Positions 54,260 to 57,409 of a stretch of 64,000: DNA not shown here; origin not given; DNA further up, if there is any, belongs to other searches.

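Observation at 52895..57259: Giant single-polypeptide Fe-S nuclease + unassigned 550-aa core + Upf1/Dna2-like helicase: archaeal Dna2-like enzyme or stand-alone nuclease-helicase immunity protein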

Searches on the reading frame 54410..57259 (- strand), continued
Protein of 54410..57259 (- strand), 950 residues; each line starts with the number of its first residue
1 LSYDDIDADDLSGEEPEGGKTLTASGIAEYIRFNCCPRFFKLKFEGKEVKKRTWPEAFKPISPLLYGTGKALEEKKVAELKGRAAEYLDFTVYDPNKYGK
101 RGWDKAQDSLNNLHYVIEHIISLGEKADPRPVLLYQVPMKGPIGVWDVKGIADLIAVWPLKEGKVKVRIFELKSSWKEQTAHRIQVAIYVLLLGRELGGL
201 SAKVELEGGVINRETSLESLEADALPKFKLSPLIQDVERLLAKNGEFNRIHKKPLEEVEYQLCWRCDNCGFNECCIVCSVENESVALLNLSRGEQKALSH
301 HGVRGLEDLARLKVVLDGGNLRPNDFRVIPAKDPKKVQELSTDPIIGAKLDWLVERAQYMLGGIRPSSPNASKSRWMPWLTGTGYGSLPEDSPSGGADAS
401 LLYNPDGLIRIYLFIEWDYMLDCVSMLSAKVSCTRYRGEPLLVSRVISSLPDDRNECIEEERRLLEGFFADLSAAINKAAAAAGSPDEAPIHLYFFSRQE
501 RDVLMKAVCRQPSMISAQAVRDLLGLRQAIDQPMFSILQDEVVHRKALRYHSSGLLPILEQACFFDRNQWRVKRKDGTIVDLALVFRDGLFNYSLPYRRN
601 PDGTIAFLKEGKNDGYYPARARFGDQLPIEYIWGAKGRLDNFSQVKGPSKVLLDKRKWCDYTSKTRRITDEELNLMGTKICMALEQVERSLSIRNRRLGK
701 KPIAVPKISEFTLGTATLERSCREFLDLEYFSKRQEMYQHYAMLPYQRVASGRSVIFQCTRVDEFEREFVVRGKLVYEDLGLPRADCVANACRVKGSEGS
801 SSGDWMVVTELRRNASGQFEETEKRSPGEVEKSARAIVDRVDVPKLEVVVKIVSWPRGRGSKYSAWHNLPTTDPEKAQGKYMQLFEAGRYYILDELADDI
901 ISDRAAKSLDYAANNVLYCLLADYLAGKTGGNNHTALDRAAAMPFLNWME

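Call 42: search_protein_families(library=ncbifam, proteins=[P0189, P0196, P0222, P0239, P0232, P0243, P0345, P0346], max_evalue=0.001)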
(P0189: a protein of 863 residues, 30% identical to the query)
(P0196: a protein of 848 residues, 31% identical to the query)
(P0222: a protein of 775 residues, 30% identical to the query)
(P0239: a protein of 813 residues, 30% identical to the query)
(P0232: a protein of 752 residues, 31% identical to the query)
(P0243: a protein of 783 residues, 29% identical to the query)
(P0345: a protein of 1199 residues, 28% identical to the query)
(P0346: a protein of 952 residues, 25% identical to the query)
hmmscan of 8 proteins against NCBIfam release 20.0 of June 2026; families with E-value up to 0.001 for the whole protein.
P0189 (863 aa): 1 family
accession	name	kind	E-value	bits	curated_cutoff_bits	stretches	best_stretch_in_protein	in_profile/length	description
TIGR03491.1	TIGR03491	subfamily_domain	9.9e-05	21.5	97.45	1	349-401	191-244/462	TM0106 family RecB-like putative nuclease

P0196 (848 aa): 1 family
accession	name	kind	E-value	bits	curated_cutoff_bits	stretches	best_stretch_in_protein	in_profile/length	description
TIGR03491.1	TIGR03491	subfamily_domain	5.3e-13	48.7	97.45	1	209-402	64-244/462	TM0106 family RecB-like putative nuclease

P0222 (775 aa): 1 family
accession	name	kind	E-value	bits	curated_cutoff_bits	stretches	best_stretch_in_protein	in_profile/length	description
TIGR03491.1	TIGR03491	subfamily_domain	1.1e-06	27.9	97.45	1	278-334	190-247/462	TM0106 family RecB-like putative nuclease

P0239 (813 aa): 1 family
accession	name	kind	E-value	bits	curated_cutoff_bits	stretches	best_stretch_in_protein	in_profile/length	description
TIGR03491.1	TIGR03491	subfamily_domain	9.1e-07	28.2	97.45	1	227-370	113-242/462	TM0106 family RecB-like putative nuclease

P0232 (752 aa): 2 families
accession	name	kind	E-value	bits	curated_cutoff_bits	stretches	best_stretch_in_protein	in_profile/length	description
TIGR03491.1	TIGR03491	subfamily_domain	3.2e-08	33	97.45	1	138-284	115-243/462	TM0106 family RecB-like putative nuclease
TIGR00372.1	cas4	equivalog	0.0003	20.7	65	1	108-165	61-114/180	CRISPR-associated protein Cas4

P0243 (783 aa): 0 families

P0345 (1199 aa): 5 families
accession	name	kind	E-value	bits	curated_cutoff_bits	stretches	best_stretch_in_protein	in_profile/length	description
TIGR03491.1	TIGR03491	subfamily_domain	1.3e-71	242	97.45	1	36-549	2-462/462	TM0106 family RecB-like putative nuclease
TIGR00376.1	TIGR00376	hypoth_equivalog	6e-29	101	348.9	1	920-1174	357-617/639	IGHMBP2 family helicase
NF040671.1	PLuB_AAA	exception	2.1e-16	58.5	999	2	922-1172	958-1236/1256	PLuB system helicase-like protein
NF042953.1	Hhe_antiphage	equivalog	0.0002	18.9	2000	0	927-962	1282-1317/1797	DUF4011 domain-containing anti-phage protein Hhe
NF058533.1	antiphage_ProA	equivalog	0.00078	16.9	1500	0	926-962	1303-1339/1903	anti-phage protein ProA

P0346 (952 aa): 7 families
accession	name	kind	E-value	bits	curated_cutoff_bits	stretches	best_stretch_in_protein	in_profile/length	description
NF040671.1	PLuB_AAA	exception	5.8e-82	275.7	999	1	535-946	805-1249/1256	PLuB system helicase-like protein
TIGR00376.1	TIGR00376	hypoth_equivalog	1.7e-81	274.5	348.9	2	653-947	345-629/639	IGHMBP2 family helicase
NF058533.1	antiphage_ProA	equivalog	8e-15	53.4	1500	2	672-925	1301-1556/1903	anti-phage protein ProA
NF042953.1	Hhe_antiphage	equivalog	8.4e-08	30.1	2000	0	549-616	330-396/1797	DUF4011 domain-containing anti-phage protein Hhe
TIGR01448.2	helicase_RecD2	equivalog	1.8e-07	29.7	500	1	546-596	317-366/713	SF1B family DNA helicase RecD2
TIGR00372.1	cas4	equivalog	6.2e-07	29.4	65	1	216-350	55-179/180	CRISPR-associated protein Cas4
NF049935.1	cas4g_cas1g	exception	1.1e-06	27.5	560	1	215-350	61-190/546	CRISPR-associated endonuclease Cas4g/Cas1g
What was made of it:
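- On TM0106 family RecB-like nuclease (TIGR03491): Short relatives score 21-49 bits (call 42). P0345 scores 242 bits (call 42).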

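Call 43: search_protein_families(library=pfam, proteins=[P0189, P0196, P0222, P0239, P0232, P0243, P0345, P0346], max_evalue=0.001)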
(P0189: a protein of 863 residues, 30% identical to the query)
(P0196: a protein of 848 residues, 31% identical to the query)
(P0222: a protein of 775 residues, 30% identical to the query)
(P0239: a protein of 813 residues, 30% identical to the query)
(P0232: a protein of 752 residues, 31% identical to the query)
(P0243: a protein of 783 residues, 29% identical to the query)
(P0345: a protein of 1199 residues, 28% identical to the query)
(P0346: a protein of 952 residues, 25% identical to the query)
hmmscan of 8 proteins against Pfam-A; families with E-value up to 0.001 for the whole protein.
P0189 (863 aa): 1 family
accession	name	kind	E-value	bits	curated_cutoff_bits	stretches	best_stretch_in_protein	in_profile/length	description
PF12705.13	PDDEXK_1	-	6.8e-05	23.4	22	1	220-362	120-246/247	PD-(D/E)XK nuclease superfamily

P0196 (848 aa): 1 family
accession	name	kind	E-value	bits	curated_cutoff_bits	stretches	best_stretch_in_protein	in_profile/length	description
PF12705.13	PDDEXK_1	-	2.5e-05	24.8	22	1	222-363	120-246/247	PD-(D/E)XK nuclease superfamily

P0222 (775 aa): 1 family
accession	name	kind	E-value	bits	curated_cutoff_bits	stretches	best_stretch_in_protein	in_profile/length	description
PF12705.13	PDDEXK_1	-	1.4e-06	28.9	22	1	106-292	66-246/247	PD-(D/E)XK nuclease superfamily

P0239 (813 aa): 1 family
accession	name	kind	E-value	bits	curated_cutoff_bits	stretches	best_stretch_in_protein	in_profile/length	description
PF12705.13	PDDEXK_1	-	0.00012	22.5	22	1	220-333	134-246/247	PD-(D/E)XK nuclease superfamily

P0232 (752 aa): 1 family
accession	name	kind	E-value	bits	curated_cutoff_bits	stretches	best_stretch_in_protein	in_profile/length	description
PF12705.13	PDDEXK_1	-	6.3e-07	30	22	1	103-245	112-246/247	PD-(D/E)XK nuclease superfamily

P0243 (783 aa): 1 family
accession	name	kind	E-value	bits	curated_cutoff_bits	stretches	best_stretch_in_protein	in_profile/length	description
PF12705.13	PDDEXK_1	-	3.8e-05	24.2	22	1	161-308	120-246/247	PD-(D/E)XK nuclease superfamily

P0345 (1199 aa): 6 families
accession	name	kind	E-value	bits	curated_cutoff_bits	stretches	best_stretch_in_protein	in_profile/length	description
PF13087.12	AAA_12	-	3.3e-24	86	27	1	991-1167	14-193/195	AAA domain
PF13482.12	RNase_H_2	-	2.1e-15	57.5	22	1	348-549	1-164/165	RNase_H superfamily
PF13086.12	AAA_11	-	3.8e-13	50.2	27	2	926-962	213-250/257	AAA domain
PF13604.12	AAA_30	-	2.2e-09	37.8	27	1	812-964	18-130/191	AAA domain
PF13245.12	AAA_19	-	2.1e-06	28.4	25.1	1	809-962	8-129/134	AAA domain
PF01443.25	Viral_helicase1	-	5.9e-06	26.7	21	0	928-965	61-100/228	Viral superfamily 1 RNA helicase core domain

P0346 (952 aa): 13 families
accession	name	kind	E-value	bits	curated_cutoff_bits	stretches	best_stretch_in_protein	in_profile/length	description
PF13087.12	AAA_12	-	4.3e-42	144.3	27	1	726-929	3-194/195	AAA domain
PF13086.12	AAA_11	-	9.1e-28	98.2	27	2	546-622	2-91/257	AAA domain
PF12705.13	PDDEXK_1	-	2.3e-16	60.9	22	1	112-349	4-246/247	PD-(D/E)XK nuclease superfamily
PF08696.17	Dna2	-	2.9e-09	37.4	22.4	1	57-217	5-164/204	DNA replication factor Dna2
PF13604.12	AAA_30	-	5.2e-09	36.6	27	1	546-607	2-64/191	AAA domain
PF13245.12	AAA_19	-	4.4e-07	30.6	25.1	1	550-609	1-61/134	AAA domain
PF13401.12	AAA_22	-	7.8e-06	26.7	27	1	560-611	4-56/130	AAA domain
PF04851.21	ResIII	-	0.00017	22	22.5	1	546-611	4-75/164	Type III restriction enzyme, res subunit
PF13538.12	UvrD_C_2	-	0.00037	20.7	27.4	0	871-890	3-22/52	UvrD-like helicase C-terminal domain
PF00270.35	DEAD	-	0.00044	20.5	26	1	548-688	2-131/167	DEAD/DEAH box helicase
PF00004.35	AAA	-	0.0005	21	21.2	0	564-603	1-40/131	ATPase family associated with various cellular activities (AAA)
PF13191.12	AAA_16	-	0.00071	20.6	32.6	0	553-598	15-57/167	AAA ATPase domain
PF01930.23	Cas_Cas4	-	0.00075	20.1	22.7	0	218-350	47-159/160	Domain of unknown function DUF83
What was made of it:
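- On Dna2 (canonical, eukaryotic/archaeal): It is present in the canonical Dna2-like P0346 (call 43).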

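Call 51: find_encoding_contigs(protein=P0327, flank=8000, max_places=1)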
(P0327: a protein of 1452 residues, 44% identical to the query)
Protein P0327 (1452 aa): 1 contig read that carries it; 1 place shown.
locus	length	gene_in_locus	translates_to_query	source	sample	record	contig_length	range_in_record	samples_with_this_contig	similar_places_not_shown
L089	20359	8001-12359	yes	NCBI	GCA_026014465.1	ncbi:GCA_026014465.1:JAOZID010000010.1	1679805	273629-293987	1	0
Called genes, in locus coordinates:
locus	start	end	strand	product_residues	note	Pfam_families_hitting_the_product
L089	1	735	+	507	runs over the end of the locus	PF01409:tRNA-synt_2d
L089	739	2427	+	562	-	PF18262:PhetRS_B1 (faint), PF03484:B5, PF01409:tRNA-synt_2d (weak), PF17759:tRNA_synthFbeta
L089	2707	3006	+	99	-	-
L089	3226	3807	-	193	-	-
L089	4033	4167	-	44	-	-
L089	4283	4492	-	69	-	-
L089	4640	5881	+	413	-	PF08323:Glyco_transf_5, PF13439:Glyco_transf_4, PF13579:Glyco_trans_4_4, PF05693:Glycogen_syn (faint), PF20706:GT4-conflict, PF00534:Glycos_transf_1, PF13692:Glyco_trans_1_4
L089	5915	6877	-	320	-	PF00365:PFK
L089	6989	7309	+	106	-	PF03091:CutA1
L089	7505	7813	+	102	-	-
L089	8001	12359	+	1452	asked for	PF00270:DEAD (weak), PF13086:AAA_11, PF13245:AAA_19, PF13604:AAA_30 (weak), PF13087:AAA_12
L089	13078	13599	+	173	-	-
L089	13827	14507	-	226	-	PF09754:PAC2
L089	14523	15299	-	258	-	PF09754:PAC2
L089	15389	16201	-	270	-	PF00290:Trp_syntA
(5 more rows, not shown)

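Call 52: find_encoding_contigs(protein=P0328, flank=8000, max_places=1)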
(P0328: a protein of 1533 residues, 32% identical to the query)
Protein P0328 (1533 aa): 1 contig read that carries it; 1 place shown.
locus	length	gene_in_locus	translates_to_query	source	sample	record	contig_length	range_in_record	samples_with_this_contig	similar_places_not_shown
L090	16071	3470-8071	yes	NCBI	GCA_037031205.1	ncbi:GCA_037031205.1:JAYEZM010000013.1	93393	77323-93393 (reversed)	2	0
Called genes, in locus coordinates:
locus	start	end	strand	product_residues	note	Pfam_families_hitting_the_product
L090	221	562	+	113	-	-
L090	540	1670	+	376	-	PF26400:DUF8098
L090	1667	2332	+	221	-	PF26507:DUF8169 (weak)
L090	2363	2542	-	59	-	-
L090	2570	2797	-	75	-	-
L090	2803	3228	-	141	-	-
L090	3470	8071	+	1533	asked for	PF12705:PDDEXK_1, PF13086:AAA_11, PF13604:AAA_30 (faint), PF13087:AAA_12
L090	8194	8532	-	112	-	PF20586:DUF6788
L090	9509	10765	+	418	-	PF13191:AAA_16, PF00931:NB-ARC (weak), PF24883:NPHP3_N (faint), PF00004:AAA (faint), PF13401:AAA_22, PF22703:Cdc6_lid, PF09079:WHD_Cdc6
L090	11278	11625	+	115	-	PF09079:WHD_Cdc6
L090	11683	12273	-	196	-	PF26508:DUF8170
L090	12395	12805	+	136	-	PF12840:HTH_20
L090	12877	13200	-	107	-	PF20586:DUF6788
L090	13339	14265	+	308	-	PF01047:MarR (faint), PF01978:TrmB (faint), PF02082:Rrf2 (faint), PF09339:HTH_IclR (faint), PF12802:MarR_2, PF13463:HTH_27 (weak), PF25213:HVO_A0261_N (weak), PF24271:HVO_2833_C, +8 more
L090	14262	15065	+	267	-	PF19502:DUF6036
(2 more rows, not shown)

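Call 53: find_encoding_contigs(protein=P0127, flank=8000, max_places=1)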
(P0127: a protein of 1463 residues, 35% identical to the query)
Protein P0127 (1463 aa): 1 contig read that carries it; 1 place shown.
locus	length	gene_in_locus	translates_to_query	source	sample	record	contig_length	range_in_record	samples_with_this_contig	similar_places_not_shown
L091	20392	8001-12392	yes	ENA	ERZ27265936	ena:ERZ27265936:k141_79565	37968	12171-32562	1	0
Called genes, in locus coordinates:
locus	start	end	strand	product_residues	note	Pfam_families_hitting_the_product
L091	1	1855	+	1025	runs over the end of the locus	PF00317:Ribonuc_red_lgN, PF02867:Ribonuc_red_lgC, PF12637:TSCPD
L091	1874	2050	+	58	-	-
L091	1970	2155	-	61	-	-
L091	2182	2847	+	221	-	-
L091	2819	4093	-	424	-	PF12323:HTH_OrfB_IS605 (faint), PF01385:OrfB_IS605, PF07282:Cas12f1-like_TNB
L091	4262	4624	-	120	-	-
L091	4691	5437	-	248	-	PF28175:T4SS_LegC2C7 (weak)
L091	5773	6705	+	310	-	-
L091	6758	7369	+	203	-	-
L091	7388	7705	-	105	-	PF05854:MC1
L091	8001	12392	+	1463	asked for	PF13086:AAA_11, PF13245:AAA_19 (weak), PF13604:AAA_30 (faint), PF13087:AAA_12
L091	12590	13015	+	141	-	PF00011:HSP20, PF17886:ArsA_HSP20 (weak)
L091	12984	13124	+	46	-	-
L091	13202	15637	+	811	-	PF02518:HATPase_c, PF13589:HATPase_c_3, PF09239:Topo-VIb_trans, PF18000:Top6b_C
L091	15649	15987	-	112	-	-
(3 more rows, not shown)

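Call 62: predict_structure(alignment_id=A5)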
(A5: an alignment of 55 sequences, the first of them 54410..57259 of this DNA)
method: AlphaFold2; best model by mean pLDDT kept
length: 950 residues; sequences in the alignment: 55
mean_pLDDT: 86.5   pTM: 0.83
mean pLDDT of the five models: 86.5, 86.3, 85.0, 84.9, 83.4
residues with pLDDT >= 90: 440; 70-90: 449; 50-70: 42; < 50: 19
segments of 3 or more residues with pLDDT < 50: 1-17
pLDDT, mean of each block of 10 residues (from residue 1): 37 50 90 90 76 64 77 86 90 81 81 91 87 94 92 94 92 87 94 88 93 86 91 94 93 89 86 89 93 93 94 89 85 88 86 95 93 90 86 62 82 94 95 88 96 90 94 94 89 94 92 80 80 90 93 92 83 93 92 91 85 88 90 91 73 89 91 97 94 82 86 82 88 87 87 93 89 88 78 81 89 85 83 91 91 73 86 87 92 92 86 83 77 64 81
secondary structure, 60 per line:
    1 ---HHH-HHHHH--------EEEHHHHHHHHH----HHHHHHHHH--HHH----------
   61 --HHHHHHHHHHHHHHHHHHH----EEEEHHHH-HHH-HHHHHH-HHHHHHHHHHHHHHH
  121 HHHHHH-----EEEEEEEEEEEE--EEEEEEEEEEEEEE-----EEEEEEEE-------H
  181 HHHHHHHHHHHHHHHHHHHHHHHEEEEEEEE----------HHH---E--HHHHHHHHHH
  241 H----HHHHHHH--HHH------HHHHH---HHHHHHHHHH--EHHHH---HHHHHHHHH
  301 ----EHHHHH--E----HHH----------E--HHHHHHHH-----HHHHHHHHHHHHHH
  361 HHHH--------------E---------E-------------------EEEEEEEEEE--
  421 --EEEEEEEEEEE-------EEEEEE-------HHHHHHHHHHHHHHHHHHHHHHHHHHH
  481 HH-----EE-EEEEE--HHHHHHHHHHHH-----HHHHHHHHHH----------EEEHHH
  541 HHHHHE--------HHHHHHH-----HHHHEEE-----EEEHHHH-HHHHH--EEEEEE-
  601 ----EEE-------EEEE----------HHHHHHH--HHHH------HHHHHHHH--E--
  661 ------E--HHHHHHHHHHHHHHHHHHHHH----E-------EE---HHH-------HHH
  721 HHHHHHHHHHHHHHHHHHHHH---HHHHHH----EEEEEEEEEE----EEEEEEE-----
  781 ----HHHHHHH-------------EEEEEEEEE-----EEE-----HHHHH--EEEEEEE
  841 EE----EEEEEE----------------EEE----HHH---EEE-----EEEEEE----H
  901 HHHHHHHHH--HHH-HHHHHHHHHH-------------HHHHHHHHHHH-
elements in order (helices of 4 or more, strands of 3 or more residues): H8-12 E21-23 H24-32 H37-45 H63-81 E86-89 H90-93 H99-104 H106-126 E132-143 E146-159 E165-172 H180-203 E204-211 H231-241 H246-252 H264-268 H272-281 H285-288 H292-300 H306-310 H334-341 H347-364 E409-418 E423-433 E441-446 H454-482 E491-495 H498-509 H515-524 E535-537 H538-545 H555-561 H567-570 E571-573 E579-581 H582-585 H587-591 E594-599 E605-607 E615-618 H629-635 H638-641 H648-655 H670-690 H718-741 H745-750 E755-764 E769-775 H785-791 E805-813 E819-821 H827-831 E834-842 E847-852 E869-871 E882-884 E890-895 H900-909 H916-925 H939-949
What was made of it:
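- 56108..56404 (-): Residues 286-384: HhH-like pair of helices plus helical linker and the conserved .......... loop. AF2 helices 285-288, 292-300, 306-310, 334-341 and 347-364 (call 62).
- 54410..54979 (-): Residues 761-950: beta-barrel plus stalk helices, the accessory 1B-type module of Upf1-like helicases. AF2 strands 755-895 and helices 900-949 (call 62).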

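Call 65: list_cluster_members(proteins=[P0180, P0187, P0219, P0220, P0224, P0231, P0240, P0244, P0265, P0267])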
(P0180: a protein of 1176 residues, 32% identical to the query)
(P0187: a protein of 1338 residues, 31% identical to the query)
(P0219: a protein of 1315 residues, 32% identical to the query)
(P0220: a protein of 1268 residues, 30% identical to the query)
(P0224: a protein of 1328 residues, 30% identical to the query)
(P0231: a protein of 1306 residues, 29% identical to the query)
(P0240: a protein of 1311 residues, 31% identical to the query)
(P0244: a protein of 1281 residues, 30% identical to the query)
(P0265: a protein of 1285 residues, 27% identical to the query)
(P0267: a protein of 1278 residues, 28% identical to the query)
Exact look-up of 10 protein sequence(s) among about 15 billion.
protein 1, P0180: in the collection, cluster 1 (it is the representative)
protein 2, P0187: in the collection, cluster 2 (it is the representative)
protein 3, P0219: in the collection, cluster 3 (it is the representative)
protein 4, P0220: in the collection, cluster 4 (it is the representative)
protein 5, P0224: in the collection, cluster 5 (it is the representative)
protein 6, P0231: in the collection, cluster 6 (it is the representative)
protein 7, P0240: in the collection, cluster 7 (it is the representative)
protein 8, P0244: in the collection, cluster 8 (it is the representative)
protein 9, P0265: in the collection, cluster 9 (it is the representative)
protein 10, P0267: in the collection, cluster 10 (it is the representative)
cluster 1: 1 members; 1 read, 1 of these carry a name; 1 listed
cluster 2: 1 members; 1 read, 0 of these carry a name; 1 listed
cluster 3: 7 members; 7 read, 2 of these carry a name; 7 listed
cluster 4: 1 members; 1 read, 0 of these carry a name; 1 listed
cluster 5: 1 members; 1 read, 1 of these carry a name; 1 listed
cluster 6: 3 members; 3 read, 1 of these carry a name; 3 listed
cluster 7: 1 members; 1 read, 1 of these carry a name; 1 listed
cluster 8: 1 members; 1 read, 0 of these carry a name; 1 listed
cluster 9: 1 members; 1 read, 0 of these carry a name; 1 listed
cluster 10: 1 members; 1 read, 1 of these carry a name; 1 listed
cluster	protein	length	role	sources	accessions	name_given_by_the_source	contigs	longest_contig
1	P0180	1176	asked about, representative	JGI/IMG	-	hypothetical protein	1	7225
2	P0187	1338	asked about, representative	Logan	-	-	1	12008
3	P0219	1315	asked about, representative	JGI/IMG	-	-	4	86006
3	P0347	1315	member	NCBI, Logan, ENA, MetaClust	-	\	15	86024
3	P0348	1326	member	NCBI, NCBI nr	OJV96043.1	MAG: hypothetical protein BGO39_03460 [Chloroflexi bacterium 54-19]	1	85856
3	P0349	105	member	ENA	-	-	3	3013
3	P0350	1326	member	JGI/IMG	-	-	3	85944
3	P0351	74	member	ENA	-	-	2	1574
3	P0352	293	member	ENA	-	-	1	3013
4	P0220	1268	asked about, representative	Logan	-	-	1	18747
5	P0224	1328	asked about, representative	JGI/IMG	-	hypothetical protein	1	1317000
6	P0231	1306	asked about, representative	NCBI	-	-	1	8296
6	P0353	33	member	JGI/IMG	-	hypothetical protein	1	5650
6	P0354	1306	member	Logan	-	-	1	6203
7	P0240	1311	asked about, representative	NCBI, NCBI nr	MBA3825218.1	MAG: AAA family ATPase [Ktedonobacterales bacterium] | AAA family ATPase [Ktedonobacterales bacterium]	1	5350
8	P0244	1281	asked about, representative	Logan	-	-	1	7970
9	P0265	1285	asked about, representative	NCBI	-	-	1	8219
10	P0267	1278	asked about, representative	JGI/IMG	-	Cdc6-like AAA superfamily ATPase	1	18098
